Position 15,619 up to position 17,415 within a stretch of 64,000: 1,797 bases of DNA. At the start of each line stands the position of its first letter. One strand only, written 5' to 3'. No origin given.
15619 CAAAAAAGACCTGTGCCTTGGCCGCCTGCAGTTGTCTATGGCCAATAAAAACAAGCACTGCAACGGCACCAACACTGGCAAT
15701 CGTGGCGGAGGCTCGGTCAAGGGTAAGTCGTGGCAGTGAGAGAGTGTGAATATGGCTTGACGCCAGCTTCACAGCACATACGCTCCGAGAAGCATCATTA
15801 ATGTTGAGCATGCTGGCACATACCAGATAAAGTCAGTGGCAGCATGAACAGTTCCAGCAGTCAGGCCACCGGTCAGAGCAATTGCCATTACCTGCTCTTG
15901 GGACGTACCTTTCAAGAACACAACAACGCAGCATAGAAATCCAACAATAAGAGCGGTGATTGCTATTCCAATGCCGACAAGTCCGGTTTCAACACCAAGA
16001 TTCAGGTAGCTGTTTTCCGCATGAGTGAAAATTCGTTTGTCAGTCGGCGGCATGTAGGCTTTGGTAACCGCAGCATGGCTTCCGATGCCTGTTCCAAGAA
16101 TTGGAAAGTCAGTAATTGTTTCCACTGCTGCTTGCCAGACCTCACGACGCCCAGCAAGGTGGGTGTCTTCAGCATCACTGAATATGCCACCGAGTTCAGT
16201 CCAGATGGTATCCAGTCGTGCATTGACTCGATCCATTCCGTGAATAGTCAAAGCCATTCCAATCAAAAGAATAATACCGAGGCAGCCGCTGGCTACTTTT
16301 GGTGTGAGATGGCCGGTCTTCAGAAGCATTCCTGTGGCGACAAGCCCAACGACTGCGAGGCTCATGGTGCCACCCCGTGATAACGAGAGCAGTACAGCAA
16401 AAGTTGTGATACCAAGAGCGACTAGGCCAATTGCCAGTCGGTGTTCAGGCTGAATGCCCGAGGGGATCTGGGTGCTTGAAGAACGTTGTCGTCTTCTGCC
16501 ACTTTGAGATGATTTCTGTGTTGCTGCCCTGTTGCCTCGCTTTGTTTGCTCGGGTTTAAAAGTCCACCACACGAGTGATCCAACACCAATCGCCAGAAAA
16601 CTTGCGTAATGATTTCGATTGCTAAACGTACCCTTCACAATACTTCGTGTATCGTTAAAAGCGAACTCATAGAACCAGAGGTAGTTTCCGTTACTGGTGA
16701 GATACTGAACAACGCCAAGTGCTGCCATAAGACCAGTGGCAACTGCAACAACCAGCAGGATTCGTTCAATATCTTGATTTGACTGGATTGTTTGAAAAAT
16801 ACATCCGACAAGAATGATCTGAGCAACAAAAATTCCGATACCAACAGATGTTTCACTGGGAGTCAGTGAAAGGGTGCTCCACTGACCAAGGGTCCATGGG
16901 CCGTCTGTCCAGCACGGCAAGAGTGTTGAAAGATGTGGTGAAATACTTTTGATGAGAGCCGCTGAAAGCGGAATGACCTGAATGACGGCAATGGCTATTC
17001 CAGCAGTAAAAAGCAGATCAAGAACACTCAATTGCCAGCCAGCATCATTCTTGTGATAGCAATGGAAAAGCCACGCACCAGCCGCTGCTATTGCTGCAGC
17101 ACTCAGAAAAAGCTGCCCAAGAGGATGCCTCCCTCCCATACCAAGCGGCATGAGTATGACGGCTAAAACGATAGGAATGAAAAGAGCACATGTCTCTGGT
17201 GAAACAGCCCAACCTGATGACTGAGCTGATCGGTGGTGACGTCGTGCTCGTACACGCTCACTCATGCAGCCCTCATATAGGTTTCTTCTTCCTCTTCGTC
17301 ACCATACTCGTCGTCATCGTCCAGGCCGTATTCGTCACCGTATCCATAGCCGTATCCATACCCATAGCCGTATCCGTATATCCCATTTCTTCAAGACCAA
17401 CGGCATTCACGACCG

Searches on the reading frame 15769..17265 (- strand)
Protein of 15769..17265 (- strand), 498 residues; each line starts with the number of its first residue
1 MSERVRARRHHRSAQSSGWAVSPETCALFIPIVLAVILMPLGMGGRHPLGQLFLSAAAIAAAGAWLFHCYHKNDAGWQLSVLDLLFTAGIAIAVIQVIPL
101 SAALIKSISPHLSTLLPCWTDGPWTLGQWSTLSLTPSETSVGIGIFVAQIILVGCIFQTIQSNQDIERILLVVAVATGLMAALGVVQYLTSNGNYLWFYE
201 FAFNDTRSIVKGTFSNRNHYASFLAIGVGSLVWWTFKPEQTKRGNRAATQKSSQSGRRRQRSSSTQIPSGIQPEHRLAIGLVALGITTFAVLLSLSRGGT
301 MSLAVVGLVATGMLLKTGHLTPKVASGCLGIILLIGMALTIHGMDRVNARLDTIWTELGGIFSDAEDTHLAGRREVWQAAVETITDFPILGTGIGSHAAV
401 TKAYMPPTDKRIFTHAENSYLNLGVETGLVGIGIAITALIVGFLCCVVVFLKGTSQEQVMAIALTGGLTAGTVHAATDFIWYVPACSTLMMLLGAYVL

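Call 29: search_protein_families(library=pfam, proteins=[window:15769-17265:-], max_evalue=0.001)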
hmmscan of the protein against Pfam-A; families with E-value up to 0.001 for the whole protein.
window:15769-17265:- (498 aa): 1 family
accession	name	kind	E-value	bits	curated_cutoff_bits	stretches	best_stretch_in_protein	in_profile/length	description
PF04932.20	Wzy_C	-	1.4e-20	74.1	31.7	1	283-434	2-147/149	O-Antigen ligase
